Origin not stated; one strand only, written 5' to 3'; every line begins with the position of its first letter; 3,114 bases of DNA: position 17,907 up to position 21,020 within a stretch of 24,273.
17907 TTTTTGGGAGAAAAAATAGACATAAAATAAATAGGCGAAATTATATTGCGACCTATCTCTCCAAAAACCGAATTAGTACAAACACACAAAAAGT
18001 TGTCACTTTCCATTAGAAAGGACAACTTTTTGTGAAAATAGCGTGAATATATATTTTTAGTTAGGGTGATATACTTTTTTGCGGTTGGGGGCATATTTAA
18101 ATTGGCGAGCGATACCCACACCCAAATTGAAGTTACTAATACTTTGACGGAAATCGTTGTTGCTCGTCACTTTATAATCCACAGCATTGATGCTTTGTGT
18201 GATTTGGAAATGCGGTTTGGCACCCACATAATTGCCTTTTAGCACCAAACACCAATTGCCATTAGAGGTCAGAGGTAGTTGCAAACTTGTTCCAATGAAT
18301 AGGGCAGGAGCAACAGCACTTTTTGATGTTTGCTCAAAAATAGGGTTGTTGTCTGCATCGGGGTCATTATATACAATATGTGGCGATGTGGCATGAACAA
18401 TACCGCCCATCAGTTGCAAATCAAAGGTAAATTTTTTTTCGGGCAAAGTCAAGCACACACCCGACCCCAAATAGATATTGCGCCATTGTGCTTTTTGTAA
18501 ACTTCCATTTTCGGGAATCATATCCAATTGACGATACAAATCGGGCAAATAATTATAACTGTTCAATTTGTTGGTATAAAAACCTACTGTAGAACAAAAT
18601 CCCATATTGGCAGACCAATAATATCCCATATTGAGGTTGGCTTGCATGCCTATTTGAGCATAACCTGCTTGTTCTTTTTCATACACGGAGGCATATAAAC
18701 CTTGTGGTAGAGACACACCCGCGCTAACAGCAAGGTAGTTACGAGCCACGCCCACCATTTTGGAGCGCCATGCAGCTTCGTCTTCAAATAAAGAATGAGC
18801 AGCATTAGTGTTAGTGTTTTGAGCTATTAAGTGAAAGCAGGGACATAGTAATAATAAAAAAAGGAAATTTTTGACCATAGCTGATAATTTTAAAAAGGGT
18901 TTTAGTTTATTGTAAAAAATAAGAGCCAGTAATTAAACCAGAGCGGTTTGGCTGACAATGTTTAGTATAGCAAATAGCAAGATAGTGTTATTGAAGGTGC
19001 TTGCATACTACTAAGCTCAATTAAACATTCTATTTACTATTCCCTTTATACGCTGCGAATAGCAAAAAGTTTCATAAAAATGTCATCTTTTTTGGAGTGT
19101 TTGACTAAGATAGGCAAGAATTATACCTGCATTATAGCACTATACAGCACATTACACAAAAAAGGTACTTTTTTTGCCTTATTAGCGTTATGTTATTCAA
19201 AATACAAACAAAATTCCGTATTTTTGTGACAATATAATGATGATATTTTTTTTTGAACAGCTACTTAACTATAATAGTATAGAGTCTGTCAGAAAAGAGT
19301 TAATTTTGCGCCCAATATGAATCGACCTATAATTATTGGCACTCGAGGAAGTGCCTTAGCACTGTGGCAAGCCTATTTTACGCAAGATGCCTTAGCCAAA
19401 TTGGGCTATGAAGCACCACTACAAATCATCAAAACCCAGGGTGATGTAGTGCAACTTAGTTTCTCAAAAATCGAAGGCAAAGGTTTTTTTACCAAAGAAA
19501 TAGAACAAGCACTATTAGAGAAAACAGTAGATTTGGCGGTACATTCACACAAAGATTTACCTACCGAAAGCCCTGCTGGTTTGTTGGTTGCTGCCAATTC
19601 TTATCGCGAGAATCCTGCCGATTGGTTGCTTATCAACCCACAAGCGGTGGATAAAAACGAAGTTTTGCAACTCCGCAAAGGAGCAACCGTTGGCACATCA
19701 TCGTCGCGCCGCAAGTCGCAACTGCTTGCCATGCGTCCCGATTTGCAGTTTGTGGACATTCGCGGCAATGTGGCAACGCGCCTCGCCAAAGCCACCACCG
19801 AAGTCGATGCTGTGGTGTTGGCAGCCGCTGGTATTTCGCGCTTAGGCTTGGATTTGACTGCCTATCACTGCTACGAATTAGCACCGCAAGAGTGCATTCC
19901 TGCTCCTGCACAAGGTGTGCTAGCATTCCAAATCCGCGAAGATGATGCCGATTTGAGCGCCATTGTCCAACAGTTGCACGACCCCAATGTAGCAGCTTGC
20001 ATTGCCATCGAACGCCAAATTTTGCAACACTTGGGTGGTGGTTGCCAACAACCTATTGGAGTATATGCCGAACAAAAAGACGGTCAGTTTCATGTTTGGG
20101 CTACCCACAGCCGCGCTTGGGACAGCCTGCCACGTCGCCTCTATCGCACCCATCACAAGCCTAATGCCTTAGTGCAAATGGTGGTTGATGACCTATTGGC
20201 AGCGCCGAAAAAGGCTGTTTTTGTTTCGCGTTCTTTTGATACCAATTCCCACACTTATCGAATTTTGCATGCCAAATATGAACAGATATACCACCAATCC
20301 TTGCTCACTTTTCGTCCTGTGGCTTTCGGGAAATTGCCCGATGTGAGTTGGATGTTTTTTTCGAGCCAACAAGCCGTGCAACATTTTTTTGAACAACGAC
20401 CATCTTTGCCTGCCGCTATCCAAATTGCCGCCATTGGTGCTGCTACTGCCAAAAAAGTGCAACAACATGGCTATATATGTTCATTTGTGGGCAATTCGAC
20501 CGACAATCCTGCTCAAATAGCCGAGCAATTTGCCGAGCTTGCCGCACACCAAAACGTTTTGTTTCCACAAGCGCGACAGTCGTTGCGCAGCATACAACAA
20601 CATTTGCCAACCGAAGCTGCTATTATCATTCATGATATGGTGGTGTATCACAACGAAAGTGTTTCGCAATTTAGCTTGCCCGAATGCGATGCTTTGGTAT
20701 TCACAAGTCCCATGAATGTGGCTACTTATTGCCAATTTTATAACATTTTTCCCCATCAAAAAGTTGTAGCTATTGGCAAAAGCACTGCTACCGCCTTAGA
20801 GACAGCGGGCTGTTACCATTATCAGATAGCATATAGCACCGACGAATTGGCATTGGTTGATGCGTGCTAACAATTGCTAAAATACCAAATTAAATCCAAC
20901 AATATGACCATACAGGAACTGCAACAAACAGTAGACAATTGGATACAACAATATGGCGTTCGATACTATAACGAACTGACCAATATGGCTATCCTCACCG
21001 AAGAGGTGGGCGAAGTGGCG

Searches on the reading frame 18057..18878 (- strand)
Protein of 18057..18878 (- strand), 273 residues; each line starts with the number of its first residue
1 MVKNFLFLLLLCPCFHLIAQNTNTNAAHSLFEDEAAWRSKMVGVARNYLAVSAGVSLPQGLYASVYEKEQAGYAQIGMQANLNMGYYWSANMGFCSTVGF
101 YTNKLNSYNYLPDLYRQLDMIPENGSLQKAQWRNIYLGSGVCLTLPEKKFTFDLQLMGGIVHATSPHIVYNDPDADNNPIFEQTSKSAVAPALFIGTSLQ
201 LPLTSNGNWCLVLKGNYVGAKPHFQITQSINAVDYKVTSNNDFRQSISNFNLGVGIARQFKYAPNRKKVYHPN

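Call 3: search_protein_families(library=pfam, proteins=[window:18057-18878:-], max_evalue=0.01)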
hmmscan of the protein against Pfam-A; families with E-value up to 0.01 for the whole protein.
window:18057-18878:- (273 aa): 0 families

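Call 5: search_protein_families(library=padloc, proteins=[window:18057-18878:-], max_evalue=0.01)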
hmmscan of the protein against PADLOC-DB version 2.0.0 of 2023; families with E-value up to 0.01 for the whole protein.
window:18057-18878:- (273 aa): 0 families

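Call 6: search_protein_families(library=ncbifam, proteins=[window:18057-18878:-], max_evalue=0.01)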
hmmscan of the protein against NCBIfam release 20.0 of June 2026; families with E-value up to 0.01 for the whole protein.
window:18057-18878:- (273 aa): 1 family
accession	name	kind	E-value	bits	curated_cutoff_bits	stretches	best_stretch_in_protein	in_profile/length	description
NF047328.1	OMP_TP0733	subfamily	0.002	17.5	130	0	6-104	6-99/202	TP0733 family outer membrane beta-barrel protein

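Call 20: find_encoding_contigs(protein=window:18057-18878:-, flank=10000, max_places=10)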
Protein window:18057-18878:- (273 aa): 21 contigs read that carry it; 10 places shown.
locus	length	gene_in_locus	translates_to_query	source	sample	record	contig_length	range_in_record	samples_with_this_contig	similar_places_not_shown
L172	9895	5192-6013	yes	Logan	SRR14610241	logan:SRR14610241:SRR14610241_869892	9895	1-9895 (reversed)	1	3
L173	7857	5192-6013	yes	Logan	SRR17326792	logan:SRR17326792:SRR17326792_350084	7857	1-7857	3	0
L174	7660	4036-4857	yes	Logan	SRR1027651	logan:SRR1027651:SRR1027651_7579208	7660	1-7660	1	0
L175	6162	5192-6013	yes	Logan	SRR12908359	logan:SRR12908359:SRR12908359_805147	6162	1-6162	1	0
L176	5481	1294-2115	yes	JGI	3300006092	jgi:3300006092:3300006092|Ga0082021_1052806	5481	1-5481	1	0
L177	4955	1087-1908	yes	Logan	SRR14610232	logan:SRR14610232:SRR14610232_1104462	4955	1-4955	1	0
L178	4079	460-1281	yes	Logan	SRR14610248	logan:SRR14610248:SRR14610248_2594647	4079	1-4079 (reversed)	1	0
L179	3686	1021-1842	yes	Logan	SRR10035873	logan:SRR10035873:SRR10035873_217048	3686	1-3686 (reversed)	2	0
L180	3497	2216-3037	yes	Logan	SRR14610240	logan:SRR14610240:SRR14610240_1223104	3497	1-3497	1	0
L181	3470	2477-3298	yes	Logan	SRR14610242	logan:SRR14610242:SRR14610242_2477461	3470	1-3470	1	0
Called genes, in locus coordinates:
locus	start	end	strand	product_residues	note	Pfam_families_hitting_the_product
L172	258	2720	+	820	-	PF17795:Vault_3 (faint), PF11978:MVP_shoulder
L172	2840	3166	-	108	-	PF12643:MazG-like (faint), PF03819:MazG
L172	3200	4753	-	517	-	PF01379:Porphobil_deam, PF03900:Porphobil_deamC, PF02602:HEM4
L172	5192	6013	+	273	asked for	-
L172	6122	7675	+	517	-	-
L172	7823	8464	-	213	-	PF02698:DUF218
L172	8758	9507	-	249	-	PF14025:DUF4241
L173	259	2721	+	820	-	PF17795:Vault_3 (faint), PF11978:MVP_shoulder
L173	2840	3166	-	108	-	PF12643:MazG-like (faint), PF03819:MazG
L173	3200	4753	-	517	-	PF01379:Porphobil_deam, PF03900:Porphobil_deamC, PF02602:HEM4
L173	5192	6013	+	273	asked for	-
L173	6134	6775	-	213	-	PF02698:DUF218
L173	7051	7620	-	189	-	-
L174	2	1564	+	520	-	?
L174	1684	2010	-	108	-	PF12643:MazG-like (faint), PF03819:MazG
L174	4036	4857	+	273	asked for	-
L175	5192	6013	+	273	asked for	-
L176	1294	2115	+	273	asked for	-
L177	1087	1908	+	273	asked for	-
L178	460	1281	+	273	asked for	-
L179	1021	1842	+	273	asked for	-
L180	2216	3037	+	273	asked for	-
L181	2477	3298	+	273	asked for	-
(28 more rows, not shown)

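Call 38: search_protein_families(library=pfam, proteins=[L172:6122-7675:+, L172:8758-9507:-], max_evalue=1)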
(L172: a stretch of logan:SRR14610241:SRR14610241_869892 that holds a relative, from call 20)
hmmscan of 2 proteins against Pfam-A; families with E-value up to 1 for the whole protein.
L172:6122-7675:+ (517 aa): 0 families

L172:8758-9507:- (249 aa): 1 family
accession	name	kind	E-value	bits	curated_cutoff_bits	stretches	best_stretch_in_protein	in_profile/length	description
PF14025.11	DUF4241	-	1.6e-37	129.9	27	1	56-238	1-189/189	Protein of unknown function (DUF4241)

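Call 55: find_homologous_proteins(query=L172:8758-9507:-, max_evalue=1e-20)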
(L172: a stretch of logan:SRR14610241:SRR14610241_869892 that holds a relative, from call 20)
Query L172:8758-9507:- (249 aa): 133 proteins with E <= 1e-20 among 373 candidates; the best 120 are listed.
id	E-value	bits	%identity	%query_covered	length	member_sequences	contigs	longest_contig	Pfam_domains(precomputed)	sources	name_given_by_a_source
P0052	8.8e-146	502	87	100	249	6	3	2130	PF14025.12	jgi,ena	-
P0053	1.7e-141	488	84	100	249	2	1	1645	PF14025.12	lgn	-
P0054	2.1e-140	485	85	100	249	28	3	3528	PF14025.12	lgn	-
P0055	3.3e-139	481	84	100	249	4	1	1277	PF14025.12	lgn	-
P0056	9.7e-139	479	85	97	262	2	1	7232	PF14025.12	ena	-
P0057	1.2e-138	479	84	100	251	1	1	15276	PF14025.12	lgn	-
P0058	2.1e-138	478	83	100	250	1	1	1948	PF14025.12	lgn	-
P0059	7.0e-137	473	82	100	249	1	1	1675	PF14025.12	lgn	-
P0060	1.1e-136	472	82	100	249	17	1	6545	PF14025.12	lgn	-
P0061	7.6e-135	466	81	100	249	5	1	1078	PF14025.12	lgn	-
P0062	2.4e-134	465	80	100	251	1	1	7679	PF14025.12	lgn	-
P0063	5.7e-133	460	79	100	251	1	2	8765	PF14025.12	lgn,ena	-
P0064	3.6e-132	458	80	99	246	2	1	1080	PF14025.12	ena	-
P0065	1.6e-131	455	79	98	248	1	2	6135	PF14025.12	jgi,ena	-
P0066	1.5e-130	452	76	100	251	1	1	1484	PF14025.12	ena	-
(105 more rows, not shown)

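Call 59: search_protein_families(library=padloc, proteins=[L172:6122-7675:+, L172:8758-9507:-], max_evalue=0.01)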
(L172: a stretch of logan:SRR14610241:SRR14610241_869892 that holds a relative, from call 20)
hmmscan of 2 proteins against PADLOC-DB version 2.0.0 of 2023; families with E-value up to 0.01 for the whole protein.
L172:6122-7675:+ (517 aa): 0 families

L172:8758-9507:- (249 aa): 0 families

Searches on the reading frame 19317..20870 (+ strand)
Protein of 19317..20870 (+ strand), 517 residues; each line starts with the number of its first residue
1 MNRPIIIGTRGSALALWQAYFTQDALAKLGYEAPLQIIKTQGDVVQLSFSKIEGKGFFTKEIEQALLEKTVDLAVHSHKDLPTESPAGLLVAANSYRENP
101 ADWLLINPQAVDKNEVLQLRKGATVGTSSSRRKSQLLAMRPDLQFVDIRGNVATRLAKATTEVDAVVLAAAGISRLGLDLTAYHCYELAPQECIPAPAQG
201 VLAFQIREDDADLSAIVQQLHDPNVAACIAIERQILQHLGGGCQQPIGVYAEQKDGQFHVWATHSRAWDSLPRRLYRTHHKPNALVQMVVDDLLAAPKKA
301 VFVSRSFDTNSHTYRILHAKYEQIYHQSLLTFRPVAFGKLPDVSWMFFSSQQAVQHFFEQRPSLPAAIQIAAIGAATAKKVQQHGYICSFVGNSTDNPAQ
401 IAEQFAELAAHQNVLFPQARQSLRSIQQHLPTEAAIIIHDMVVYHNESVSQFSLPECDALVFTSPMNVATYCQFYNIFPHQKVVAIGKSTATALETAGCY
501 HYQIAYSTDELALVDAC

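Call 4: search_protein_families(library=pfam, proteins=[window:19317-20870:+], max_evalue=0.01)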
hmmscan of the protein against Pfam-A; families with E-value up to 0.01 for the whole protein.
window:19317-20870:+ (517 aa): 3 families
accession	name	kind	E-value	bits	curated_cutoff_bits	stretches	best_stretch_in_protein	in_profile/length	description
PF01379.25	Porphobil_deam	-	7.7e-70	235.1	22.1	1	5-213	1-205/207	Porphobilinogen deaminase, dipyromethane cofactor binding domain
PF02602.20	HEM4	-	1.2e-24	87.1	27.5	1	337-508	35-224/231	Uroporphyrinogen-III synthase HemD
PF03900.20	Porphobil_deamC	-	7.2e-08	33.1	26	1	227-257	2-32/74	Porphobilinogen deaminase, C-terminal domain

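Call 16: find_encoding_contigs(protein=window:19317-20870:+, flank=10000, max_places=10)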
Protein window:19317-20870:+ (517 aa): 4 contigs read that carry it; 4 places shown.
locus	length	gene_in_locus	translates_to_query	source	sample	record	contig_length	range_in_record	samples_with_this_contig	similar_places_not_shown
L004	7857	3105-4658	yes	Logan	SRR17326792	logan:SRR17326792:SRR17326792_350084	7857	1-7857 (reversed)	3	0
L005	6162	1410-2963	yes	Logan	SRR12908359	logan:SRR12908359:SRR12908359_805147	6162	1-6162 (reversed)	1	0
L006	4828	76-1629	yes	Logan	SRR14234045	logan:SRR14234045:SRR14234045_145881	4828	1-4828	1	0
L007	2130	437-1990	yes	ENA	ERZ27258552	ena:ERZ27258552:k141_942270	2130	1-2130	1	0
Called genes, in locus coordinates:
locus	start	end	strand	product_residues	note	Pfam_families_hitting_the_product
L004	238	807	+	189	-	-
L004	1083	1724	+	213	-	PF02698:DUF218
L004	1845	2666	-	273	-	-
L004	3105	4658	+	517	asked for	PF01379:Porphobil_deam, PF03900:Porphobil_deamC, PF02602:HEM4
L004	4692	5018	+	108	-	PF12643:MazG-like (faint), PF03819:MazG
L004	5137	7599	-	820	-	PF17795:Vault_3 (faint), PF11978:MVP_shoulder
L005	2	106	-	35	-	?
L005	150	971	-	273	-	-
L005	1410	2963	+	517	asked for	PF01379:Porphobil_deam, PF03900:Porphobil_deamC, PF02602:HEM4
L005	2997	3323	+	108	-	PF12643:MazG-like (faint), PF03819:MazG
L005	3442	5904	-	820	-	PF17795:Vault_3 (faint), PF11978:MVP_shoulder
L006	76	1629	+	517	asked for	PF01379:Porphobil_deam, PF03900:Porphobil_deamC, PF02602:HEM4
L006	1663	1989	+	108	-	PF12643:MazG-like (faint), PF03819:MazG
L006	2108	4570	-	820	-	PF17795:Vault_3 (faint), PF11978:MVP_shoulder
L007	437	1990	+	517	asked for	PF01379:Porphobil_deam, PF03900:Porphobil_deamC, PF02602:HEM4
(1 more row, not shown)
